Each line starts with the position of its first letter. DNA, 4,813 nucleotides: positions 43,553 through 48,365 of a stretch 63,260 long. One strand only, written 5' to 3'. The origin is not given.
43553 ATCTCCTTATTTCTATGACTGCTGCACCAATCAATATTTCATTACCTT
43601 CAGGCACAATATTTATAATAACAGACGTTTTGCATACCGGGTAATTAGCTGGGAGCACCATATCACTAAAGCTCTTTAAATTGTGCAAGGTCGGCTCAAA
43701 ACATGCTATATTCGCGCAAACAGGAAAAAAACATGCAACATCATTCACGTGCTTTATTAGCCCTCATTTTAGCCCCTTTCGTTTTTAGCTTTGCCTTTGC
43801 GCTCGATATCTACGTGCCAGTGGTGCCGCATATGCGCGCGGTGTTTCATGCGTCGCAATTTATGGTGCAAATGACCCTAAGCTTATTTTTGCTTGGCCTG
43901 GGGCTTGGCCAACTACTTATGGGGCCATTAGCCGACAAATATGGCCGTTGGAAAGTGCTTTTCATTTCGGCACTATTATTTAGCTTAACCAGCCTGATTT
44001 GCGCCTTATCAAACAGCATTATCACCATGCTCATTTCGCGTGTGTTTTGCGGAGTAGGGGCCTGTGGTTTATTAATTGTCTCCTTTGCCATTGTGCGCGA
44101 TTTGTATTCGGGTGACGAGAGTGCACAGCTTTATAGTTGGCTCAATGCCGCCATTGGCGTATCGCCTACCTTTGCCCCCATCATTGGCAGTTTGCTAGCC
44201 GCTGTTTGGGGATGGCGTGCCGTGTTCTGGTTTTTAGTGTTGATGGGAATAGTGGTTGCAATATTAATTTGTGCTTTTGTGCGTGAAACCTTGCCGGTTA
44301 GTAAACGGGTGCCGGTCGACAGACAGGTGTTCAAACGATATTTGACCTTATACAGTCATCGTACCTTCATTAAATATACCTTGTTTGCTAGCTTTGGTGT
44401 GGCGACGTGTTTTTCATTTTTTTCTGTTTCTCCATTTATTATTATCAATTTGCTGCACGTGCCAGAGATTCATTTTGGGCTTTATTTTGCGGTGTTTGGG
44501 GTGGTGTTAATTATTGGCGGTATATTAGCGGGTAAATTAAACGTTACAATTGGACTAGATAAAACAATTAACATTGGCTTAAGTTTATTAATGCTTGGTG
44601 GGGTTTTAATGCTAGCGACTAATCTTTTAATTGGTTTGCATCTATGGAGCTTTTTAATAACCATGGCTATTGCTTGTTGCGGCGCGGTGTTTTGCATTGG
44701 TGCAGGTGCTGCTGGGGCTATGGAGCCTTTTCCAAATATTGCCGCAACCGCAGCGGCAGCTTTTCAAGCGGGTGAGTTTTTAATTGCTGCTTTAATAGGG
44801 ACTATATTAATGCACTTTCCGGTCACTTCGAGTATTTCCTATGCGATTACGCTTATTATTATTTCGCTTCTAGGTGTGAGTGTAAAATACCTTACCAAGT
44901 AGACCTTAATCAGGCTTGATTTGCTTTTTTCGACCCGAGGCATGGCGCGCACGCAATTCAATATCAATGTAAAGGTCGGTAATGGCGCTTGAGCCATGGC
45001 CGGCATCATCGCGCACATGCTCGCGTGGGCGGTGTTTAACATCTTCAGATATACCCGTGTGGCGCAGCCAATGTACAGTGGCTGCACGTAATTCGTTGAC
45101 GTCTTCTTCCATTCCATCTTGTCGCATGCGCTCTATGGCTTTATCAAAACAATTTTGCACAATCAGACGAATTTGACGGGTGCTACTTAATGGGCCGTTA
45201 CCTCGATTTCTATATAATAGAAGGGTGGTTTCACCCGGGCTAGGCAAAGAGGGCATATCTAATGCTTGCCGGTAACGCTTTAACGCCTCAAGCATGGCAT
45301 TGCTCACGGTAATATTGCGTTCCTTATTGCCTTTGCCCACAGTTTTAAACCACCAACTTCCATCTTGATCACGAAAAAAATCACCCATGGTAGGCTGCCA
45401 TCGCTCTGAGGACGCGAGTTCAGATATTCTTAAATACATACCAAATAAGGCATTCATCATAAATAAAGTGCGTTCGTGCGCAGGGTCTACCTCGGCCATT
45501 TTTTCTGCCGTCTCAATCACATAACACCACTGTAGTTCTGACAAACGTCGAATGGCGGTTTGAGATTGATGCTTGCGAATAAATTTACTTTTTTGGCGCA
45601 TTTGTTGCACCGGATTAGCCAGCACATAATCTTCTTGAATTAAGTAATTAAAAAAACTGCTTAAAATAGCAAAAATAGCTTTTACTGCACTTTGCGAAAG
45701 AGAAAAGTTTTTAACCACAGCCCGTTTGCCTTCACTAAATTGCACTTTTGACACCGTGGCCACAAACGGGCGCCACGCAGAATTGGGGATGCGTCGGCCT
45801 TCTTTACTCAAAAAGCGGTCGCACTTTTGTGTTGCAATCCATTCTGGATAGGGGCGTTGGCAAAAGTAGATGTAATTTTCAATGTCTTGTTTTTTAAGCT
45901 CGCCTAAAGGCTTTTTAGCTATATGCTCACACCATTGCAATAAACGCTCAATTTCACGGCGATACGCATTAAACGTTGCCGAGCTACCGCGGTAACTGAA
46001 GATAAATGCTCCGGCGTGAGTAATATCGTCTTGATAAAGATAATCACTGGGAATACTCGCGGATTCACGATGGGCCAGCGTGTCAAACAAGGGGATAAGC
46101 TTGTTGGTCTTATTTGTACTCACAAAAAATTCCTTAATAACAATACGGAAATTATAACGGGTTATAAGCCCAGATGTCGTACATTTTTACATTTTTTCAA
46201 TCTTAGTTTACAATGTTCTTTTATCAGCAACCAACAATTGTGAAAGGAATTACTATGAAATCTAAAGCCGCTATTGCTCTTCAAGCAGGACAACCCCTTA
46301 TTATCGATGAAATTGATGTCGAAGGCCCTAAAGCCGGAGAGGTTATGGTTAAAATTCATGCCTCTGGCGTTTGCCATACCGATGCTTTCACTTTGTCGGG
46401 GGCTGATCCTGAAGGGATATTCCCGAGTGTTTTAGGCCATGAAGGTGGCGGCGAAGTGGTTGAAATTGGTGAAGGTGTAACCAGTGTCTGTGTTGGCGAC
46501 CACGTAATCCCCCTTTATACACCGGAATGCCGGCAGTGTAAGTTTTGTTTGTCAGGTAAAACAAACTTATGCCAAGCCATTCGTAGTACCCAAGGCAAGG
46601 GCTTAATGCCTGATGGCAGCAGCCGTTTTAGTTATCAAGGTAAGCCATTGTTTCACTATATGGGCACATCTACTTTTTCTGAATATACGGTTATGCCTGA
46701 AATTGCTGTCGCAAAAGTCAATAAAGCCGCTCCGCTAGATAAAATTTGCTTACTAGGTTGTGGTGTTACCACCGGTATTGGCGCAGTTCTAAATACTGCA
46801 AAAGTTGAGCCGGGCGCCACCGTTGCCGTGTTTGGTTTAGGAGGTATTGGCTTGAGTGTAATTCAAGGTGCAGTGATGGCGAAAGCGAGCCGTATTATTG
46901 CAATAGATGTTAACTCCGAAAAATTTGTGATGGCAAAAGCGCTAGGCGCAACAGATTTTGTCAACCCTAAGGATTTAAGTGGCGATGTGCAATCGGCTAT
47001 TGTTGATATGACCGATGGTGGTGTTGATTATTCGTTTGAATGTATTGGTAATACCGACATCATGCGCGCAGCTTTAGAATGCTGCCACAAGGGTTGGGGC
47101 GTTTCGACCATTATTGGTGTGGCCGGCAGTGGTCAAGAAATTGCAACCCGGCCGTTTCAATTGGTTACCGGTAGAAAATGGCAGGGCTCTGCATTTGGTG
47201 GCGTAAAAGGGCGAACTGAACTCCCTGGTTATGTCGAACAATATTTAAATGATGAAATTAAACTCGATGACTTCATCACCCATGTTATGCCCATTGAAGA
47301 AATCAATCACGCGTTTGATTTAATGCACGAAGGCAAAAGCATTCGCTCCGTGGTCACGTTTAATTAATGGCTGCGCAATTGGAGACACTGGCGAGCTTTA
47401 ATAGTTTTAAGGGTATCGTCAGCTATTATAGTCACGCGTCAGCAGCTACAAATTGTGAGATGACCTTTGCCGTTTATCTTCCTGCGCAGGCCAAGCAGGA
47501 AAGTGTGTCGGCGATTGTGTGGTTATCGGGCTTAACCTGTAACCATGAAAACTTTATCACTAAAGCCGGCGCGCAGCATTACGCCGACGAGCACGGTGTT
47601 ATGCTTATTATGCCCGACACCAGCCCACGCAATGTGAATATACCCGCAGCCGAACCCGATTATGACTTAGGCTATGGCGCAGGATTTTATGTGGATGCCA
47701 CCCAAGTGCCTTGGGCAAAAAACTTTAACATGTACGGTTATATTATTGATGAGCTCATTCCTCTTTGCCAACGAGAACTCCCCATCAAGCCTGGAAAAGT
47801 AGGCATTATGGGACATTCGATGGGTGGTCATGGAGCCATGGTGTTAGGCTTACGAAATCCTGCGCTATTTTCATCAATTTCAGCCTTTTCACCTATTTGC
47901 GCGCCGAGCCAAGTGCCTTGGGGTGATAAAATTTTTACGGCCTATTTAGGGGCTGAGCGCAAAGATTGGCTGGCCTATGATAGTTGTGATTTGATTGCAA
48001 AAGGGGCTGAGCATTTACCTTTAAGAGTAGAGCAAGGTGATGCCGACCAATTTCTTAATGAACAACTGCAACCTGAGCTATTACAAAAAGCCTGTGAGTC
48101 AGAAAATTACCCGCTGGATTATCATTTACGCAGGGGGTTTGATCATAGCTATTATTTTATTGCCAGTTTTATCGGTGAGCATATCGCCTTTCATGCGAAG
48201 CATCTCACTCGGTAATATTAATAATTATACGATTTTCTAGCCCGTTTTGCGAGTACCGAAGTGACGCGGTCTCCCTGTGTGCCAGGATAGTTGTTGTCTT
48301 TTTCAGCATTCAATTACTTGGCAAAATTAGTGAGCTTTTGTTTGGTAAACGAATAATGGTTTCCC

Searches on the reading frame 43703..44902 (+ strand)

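Call 29: search_protein_families(library=pfam, proteins=[window:43703-44902:+], max_evalue=0.001)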
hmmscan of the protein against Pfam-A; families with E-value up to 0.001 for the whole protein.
window:43703-44902:+ (399 aa): 2 families
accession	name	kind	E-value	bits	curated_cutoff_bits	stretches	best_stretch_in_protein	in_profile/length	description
PF07690.21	MFS_1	-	2e-46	159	33.4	1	26-364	4-345/347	Major Facilitator Superfamily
PF00083.30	Sugar_tr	-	1.4e-09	37.8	22.3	1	51-196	44-194/452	Sugar (and other) transporter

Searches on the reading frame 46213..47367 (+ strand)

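Call 29: search_protein_families(library=pfam, proteins=[window:46213-47367:+], max_evalue=0.001)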
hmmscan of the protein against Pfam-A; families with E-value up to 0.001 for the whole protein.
window:46213-47367:+ (384 aa): 3 families
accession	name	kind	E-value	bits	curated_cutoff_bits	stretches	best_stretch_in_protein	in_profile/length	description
PF00107.32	ADH_zinc_N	-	5.5e-26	91.5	31.8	1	211-341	1-124/129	Zinc-binding dehydrogenase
PF08240.17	ADH_N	-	4e-22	78.9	23.5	1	41-170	2-103/104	Alcohol dehydrogenase GroES-like domain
PF16912.11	Glu_dehyd_C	-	1.8e-05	24.7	34.9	1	195-383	26-211/211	Glucose dehydrogenase C-terminus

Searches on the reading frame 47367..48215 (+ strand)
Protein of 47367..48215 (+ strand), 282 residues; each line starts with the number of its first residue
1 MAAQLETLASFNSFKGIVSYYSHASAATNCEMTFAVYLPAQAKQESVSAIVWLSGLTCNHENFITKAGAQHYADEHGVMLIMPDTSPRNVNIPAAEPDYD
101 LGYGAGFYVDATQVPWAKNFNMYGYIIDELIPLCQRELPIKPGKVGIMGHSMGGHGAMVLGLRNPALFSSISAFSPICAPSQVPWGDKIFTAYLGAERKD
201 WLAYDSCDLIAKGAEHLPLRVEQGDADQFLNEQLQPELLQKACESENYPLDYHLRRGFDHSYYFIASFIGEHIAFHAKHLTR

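Call 29: search_protein_families(library=pfam, proteins=[window:47367-48215:+], max_evalue=0.001)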
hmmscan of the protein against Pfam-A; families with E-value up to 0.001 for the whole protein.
window:47367-48215:+ (282 aa): 2 families
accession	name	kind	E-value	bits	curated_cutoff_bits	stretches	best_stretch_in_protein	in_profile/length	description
PF00756.26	Esterase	-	1e-56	192.9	22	1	25-274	1-250/251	Putative esterase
PF12146.15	Hydrolase_4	-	2.6e-05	24.1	27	1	133-242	68-176/239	Serine aminopeptidase, S33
